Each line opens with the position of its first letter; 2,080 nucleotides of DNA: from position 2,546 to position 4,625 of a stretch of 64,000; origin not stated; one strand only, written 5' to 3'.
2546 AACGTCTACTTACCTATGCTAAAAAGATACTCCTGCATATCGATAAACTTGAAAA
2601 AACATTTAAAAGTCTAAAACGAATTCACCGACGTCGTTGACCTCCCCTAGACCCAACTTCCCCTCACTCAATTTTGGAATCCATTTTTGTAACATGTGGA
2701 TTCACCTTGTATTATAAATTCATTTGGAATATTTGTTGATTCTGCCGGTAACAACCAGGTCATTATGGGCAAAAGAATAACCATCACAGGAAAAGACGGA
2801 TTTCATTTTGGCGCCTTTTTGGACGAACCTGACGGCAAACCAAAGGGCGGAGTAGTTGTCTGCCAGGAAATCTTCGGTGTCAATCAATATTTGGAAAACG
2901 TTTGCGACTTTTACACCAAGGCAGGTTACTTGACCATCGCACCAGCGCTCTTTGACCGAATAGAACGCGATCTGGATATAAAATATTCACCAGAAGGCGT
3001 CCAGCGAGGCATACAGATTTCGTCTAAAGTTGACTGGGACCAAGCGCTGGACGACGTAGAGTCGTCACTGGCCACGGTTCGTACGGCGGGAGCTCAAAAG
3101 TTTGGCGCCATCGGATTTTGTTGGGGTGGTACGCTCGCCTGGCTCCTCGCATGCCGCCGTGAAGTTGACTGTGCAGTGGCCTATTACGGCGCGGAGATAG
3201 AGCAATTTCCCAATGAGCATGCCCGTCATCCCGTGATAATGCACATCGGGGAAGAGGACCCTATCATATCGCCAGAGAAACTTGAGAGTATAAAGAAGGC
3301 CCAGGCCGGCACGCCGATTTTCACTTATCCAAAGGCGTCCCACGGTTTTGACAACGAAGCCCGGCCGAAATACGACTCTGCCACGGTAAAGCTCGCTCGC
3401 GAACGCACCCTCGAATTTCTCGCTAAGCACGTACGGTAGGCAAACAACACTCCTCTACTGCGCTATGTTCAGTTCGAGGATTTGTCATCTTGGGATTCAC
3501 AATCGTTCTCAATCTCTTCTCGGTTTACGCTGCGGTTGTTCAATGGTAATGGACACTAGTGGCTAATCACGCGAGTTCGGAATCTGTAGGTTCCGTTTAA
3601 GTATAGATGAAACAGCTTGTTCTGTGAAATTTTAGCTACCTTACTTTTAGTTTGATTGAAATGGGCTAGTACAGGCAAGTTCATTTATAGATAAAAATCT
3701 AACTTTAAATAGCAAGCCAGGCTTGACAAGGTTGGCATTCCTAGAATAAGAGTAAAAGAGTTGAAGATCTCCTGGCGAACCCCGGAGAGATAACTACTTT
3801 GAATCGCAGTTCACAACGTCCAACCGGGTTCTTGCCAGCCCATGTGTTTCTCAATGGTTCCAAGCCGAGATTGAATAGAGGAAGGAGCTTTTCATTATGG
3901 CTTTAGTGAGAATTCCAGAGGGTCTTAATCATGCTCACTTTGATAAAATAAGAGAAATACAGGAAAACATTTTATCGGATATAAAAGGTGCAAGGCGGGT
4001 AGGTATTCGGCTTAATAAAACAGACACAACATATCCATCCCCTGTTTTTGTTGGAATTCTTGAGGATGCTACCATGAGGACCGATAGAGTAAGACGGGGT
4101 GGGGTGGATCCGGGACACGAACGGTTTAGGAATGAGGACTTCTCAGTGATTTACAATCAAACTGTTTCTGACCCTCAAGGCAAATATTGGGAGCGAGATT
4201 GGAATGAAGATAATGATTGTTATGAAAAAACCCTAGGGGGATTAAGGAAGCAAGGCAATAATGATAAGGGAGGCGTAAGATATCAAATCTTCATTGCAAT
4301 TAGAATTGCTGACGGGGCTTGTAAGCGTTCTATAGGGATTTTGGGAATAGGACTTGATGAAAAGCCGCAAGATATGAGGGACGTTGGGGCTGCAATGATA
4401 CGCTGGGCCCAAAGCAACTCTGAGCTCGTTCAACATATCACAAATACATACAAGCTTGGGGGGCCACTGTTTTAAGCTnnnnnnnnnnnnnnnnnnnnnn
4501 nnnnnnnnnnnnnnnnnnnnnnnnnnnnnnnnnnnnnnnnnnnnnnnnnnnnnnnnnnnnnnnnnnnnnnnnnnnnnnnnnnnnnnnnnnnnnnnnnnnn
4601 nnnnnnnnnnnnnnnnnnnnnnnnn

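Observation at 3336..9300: Self-contained sigma-54-wired phosphorelay-to-cyclase cassette, bracketed by a ~110-bp direct repeat of the dienelactone-hydrolase 3' end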

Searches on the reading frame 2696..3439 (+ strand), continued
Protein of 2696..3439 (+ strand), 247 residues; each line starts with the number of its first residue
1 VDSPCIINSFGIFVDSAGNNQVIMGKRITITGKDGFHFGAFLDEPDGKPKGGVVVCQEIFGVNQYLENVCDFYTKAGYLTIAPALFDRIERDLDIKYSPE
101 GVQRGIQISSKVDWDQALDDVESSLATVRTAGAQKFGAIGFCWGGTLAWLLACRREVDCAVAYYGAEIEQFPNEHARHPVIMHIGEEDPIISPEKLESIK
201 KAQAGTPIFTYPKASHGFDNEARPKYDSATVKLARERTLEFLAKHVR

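Call 40: find_encoding_contigs(protein=P0007, flank=10000, max_places=3)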
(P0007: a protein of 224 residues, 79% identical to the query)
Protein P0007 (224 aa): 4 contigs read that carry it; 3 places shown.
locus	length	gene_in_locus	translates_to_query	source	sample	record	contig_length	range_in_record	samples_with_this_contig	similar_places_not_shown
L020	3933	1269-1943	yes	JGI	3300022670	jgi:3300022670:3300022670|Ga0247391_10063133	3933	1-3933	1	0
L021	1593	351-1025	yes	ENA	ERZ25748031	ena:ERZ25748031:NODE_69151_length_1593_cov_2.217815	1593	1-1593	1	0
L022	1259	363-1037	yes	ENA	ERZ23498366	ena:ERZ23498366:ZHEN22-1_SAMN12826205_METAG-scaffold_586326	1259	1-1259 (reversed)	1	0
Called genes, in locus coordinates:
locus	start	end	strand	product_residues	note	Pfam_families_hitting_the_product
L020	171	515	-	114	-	PF11794:HpaB_N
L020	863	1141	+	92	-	PF00126:HTH_1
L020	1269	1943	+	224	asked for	PF01738:DLH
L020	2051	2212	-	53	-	-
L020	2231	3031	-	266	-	PF00487:FA_desaturase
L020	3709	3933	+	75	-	?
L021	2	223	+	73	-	?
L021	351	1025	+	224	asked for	PF01738:DLH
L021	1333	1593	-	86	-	?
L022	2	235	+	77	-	?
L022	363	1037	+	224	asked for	PF01738:DLH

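Call 84: list_cluster_members(proteins=[P0001, window:2765-3439:+])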
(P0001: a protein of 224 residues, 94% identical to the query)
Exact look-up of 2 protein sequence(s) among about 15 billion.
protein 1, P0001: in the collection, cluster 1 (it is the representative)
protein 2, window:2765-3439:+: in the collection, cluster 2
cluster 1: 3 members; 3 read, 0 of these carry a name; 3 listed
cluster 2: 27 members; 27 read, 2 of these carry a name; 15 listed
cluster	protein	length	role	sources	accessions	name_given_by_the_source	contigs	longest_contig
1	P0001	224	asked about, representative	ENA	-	-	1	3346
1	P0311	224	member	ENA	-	-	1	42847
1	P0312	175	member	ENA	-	-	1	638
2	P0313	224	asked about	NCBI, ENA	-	-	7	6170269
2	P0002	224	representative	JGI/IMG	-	-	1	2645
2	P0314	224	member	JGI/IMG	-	carboxymethylenebutenolidase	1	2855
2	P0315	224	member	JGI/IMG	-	carboxymethylenebutenolidase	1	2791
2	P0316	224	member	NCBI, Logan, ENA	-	-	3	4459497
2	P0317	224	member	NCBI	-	-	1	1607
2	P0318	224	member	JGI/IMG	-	-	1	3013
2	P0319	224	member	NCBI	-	-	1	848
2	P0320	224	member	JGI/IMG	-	-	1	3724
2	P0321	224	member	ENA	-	-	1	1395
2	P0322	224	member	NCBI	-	-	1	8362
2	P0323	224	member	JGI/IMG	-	-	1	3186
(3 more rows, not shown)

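Call 86: find_encoding_contigs(protein=P0322, flank=10000, max_places=3)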
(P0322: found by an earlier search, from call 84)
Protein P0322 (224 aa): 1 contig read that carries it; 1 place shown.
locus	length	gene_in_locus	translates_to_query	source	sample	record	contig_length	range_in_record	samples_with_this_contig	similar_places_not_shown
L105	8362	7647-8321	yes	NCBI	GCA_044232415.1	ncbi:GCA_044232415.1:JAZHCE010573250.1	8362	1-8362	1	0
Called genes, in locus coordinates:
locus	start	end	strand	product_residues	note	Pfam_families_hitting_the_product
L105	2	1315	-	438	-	?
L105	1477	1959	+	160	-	PF00111:Fer2 (weak), PF01799:Fer2_2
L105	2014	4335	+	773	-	PF01315:Ald_Xan_dh_C, PF02738:MoCoBD_1, PF20256:MoCoBD_2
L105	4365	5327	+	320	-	PF00941:FAD_binding_5, PF03450:CO_deh_flav_C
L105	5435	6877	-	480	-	PF11794:HpaB_N, PF03241:HpaB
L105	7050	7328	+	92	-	PF00126:HTH_1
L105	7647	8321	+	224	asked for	PF01738:DLH, PF00561:Abhydrolase_1 (faint)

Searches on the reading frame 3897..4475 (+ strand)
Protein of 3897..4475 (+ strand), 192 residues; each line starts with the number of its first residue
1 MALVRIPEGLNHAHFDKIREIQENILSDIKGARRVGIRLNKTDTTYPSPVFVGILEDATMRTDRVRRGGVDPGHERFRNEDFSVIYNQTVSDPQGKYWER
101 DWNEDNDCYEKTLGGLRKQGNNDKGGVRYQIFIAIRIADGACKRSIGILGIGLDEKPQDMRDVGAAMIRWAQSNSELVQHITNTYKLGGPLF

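Call 7: search_protein_families(library=pfam, proteins=[window:3897-4475:+], max_evalue=0.01)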
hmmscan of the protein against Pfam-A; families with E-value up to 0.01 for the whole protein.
window:3897-4475:+ (192 aa): 0 families

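Call 13: find_encoding_contigs(protein=window:3897-4475:+, flank=10000, max_places=10)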
Protein window:3897-4475:+ (192 aa): 5 contigs read that carry it; 3 places shown.
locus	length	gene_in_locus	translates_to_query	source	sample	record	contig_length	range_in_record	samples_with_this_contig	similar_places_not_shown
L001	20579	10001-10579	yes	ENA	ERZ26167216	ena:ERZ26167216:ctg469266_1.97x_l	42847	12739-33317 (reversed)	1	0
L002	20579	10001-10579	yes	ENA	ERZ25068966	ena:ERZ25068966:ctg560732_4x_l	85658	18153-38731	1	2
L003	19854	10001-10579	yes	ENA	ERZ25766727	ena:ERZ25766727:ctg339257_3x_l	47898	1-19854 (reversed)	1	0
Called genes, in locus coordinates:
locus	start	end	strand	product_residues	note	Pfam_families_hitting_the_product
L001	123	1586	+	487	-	PF20695:UbiD_N, PF01977:UbiD, PF20696:UbiD_C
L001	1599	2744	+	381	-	PF08240:ADH_N, PF00107:ADH_zinc_N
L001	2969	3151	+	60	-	PF23454:Zn_ribbon_Brz (faint), PF13913:zf-C2HC_2 (faint)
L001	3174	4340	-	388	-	PF04909:Amidohydro_2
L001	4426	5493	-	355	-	PF02041:Auxin_BP (faint), PF12973:Cupin_7 (faint), PF07883:Cupin_2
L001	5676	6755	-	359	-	PF13416:SBP_bac_8, PF13531:SBP_bac_11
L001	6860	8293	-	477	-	PF11794:HpaB_N, PF03241:HpaB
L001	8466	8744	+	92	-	PF00126:HTH_1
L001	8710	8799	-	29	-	-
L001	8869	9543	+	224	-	PF01738:DLH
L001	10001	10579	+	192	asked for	-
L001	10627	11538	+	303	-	PF01590:GAF, PF13185:GAF_2, PF13492:GAF_3, PF00989:PAS, PF13188:PAS_8 (weak), PF08448:PAS_4, PF13426:PAS_9, PF08447:PAS_3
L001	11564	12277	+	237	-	PF00512:HisKA, PF02518:HATPase_c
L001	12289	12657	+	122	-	PF00072:Response_reg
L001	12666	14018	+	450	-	PF00072:Response_reg, PF01078:Mg_chelatase (faint), PF00158:Sigma54_activat, PF14532:Sigma54_activ_2, PF00004:AAA (weak), PF07728:AAA_5, PF25601:AAA_lid_14, PF02954:HTH_8 (faint)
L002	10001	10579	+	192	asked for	-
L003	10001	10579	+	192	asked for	-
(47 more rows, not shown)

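Call 22: find_homologous_proteins(query=window:3897-4475:+, max_evalue=0.001)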
Query window:3897-4475:+ (192 aa): 3 proteins with E <= 0.001 among 88 candidates.
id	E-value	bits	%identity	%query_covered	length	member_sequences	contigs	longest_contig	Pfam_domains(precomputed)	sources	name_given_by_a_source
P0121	3.5e-127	440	100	100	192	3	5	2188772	-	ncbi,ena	-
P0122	4.9e-89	315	74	100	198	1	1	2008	-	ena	-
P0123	1.2e-55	206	54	100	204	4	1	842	-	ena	-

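Call 24: find_encoding_contigs(protein=P0122, flank=10000, max_places=4)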
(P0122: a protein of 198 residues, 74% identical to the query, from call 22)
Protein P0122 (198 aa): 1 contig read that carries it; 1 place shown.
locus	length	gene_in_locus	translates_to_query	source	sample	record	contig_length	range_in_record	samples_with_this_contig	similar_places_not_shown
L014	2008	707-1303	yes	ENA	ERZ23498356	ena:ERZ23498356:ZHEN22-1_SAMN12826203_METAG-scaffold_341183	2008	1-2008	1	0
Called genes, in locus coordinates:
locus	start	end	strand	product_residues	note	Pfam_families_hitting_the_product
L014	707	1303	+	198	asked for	-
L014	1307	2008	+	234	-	?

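Call 50: search_protein_representatives(protein=window:3897-4475:+)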
Query: 192 residues. Proteins with E-value up to 0.001 (for the whole library): 68; up to 1e-10: 40; up to 1e-30: 2. The best 68 are listed.
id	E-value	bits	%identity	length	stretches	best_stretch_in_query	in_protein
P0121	1.1e-127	439.5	100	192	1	1-192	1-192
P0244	5.4e-35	137.1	48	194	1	1-192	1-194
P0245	4.6e-28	114.5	39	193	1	4-190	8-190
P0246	1.0e-25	106.8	41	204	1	4-192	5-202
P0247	1.4e-24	103.1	40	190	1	5-191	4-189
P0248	1.5e-24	103.0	42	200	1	6-191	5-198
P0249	5.4e-24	101.2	38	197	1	5-190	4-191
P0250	2.2e-23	99.2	41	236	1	4-192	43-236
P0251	7.7e-23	97.4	38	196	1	4-191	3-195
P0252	5.4e-22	94.6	34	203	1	3-192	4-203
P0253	3.0e-20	88.9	39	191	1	4-190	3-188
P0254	1.9e-19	86.3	37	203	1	1-190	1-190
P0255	2.7e-18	82.6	40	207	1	29-192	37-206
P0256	2.5e-16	76.2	33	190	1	1-191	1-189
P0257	3.0e-16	75.9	38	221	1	5-190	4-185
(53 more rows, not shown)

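Call 61: search_protein_families(library=pfam, alignment_id=A9, max_evalue=0.1)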
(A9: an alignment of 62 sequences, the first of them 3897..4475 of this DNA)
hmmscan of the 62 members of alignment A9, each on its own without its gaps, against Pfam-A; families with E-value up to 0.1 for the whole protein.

A. member 1, window:3897-4475:+ (192 aa): 0 families

B. families by the number of members that match (of 62 scanned): 14 families
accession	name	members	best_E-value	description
PF10518.14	TAT_signal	6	4.5e-05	TAT (twin-arginine translocation) pathway signal sequence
PF07753.16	DUF1609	2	0.022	Protein of unknown function (DUF1609)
PF03012.19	PP_M1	1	0.0068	Phosphoprotein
PF08766.16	DEK_C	1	0.026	DEK C terminal domain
PF18997.6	DUF5727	1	0.028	Domain of unknown function (DUF5727)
PF05596.16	Taeniidae_ag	1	0.032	Taeniidae antigen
PF25617.1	PhiKZ_gp86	1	0.035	Bacteriophage PhiKZ vertex-binding protein gp86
PF21914.1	DUF6921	1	0.037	Domain of unknown function (DUF6921)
PF23642.1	YnhH-like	1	0.067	YnhH-like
PF18360.6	hnRNP_Q_AcD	1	0.071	Heterogeneous nuclear ribonucleoprotein Q acidic domain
PF08711.16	Med26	1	0.071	TFIIS helical bundle-like domain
PF19509.4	DUF6043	1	0.077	Family of unknown function (DUF6043)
PF04977.20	DivIC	1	0.081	Septum formation initiator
PF22920.2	UvrC_RNaseH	1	0.091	UvrC Ribonuclease H-like domain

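Call 65: predict_structure(alignment_id=A9)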
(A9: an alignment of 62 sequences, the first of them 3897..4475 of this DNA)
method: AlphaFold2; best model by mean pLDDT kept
length: 192 residues; sequences in the alignment: 62
mean_pLDDT: 92.3   pTM: 0.89
mean pLDDT of the five models: 92.3, 91.9, 91.9, 91.4, 91.3
residues with pLDDT >= 90: 164; 70-90: 11; 50-70: 10; < 50: 7
segments of 3 or more residues with pLDDT < 50: 112-118
pLDDT, mean of each block of 10 residues (from residue 1): 95 98 98 98 98 97 94 96 94 95 76 48 79 97 98 96 98 98 98 97
secondary structure, 60 per line:
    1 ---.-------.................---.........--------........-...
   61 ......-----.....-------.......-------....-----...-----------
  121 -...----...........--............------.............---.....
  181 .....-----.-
elements in order: H12-28 E32-40 E49-56 H58-66 H72-76 H84-90 E98-101 E129-139 E142-153 H160-172 H176-184

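Call 68: fold_search(model_id=the predicted structure, library=pdb)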
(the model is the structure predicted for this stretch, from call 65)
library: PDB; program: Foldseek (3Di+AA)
matches with E <= 10: 545; with E <= 0.001: 5
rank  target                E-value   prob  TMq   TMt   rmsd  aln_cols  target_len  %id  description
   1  4mn7_A                3.0e-04  1.00  0.52  0.65   4.9       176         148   11  Structural and biochemical analysis of type II free methionine-R-sulfoxide reductase from Thermoplasma acidophilum (released 2014-08-06)
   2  4mmn_A                4.6e-04  1.00  0.52  0.68   4.7       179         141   10  Structural and biochemical analysis of type II free methionine-R-sulfoxide reductase from Thermoplasma acidophilum (released 2014-08-06)
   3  4mmn_B                4.9e-04  1.00  0.51  0.66   4.8       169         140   12  Structural and biochemical analysis of type II free methionine-R-sulfoxide reductase from Thermoplasma acidophilum (released 2014-08-06)
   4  3o5y_B                5.6e-04  1.00  0.48  0.60   5.5       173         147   13  The Crystal Structure of the GAF domain of a two-component sensor histidine kinase from Bacillus halodurans to 2.45A (released 2010-08-11)
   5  6uv8                  9.8e-04  1.00  0.53  0.55   5.1       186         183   12  Crystal structure of a far-red cyanobacteriochrome photoreceptor at room temperature (released 2020-11-04)
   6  4mn7_B                1.0e-03  1.00  0.52  0.66   5.0       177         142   12  Structural and biochemical analysis of type II free methionine-R-sulfoxide reductase from Thermoplasma acidophilum (released 2014-08-06)
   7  3mmh_A                2.1e-03  1.00  0.49  0.55   4.8       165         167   13  X-ray structure of free methionine-R-sulfoxide reductase from neisseria meningitidis in complex with its substrate (released 2010-05-19)
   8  7fdl_G                2.5e-03  0.99  0.41  0.47   7.6       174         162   12  Crystal structure of transcription factor WER in complex with EGL3 (released 2022-07-20)
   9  6px4_T                2.8e-03  1.00  0.48  0.62   5.4       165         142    6  Crystal structure of the complex between periplasmic domains of antiholin RI and holin T from T4 phage, in H32 (released 2020-06-24)
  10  3e0y_A                3.2e-03  1.00  0.46  0.56   5.1       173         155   12  The crystal structure of a conserved domain from a protein of Geobacter sulfurreducens PCA (released 2008-09-30)
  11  8isi_B                4.1e-03  0.99  0.50  0.14  10.6       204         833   11  Photochromobilin-free form of Arabidopsis thaliana phytochrome A - apo-AtphyA (released 2023-08-09)
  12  6pxe_T                4.7e-03  1.00  0.45  0.56   5.8       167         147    8  Crystal structure of the complex between periplasmic domains of antiholin RI and holin T from T4 phage, in P21 (released 2020-06-24)
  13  6pxe_F                5.0e-03  1.00  0.47  0.55   5.5       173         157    8  Crystal structure of the complex between periplasmic domains of antiholin RI and holin T from T4 phage, in P21 (released 2020-06-24)
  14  9f4i_A                5.6e-03  0.99  0.50  0.34  10.8       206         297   10  Room temperature structure of Glycine max phyA in Pfr (released 2025-01-08)
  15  6pxe_D                6.4e-03  1.00  0.50  0.60   5.4       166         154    7  Crystal structure of the complex between periplasmic domains of antiholin RI and holin T from T4 phage, in P21 (released 2020-06-24)
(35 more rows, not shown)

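Call 95: search_protein_families(library=ncbifam, proteins=[window:3897-4475:+], max_evalue=0.00001)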
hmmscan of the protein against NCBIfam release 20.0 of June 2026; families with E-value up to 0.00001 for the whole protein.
window:3897-4475:+ (192 aa): 0 families
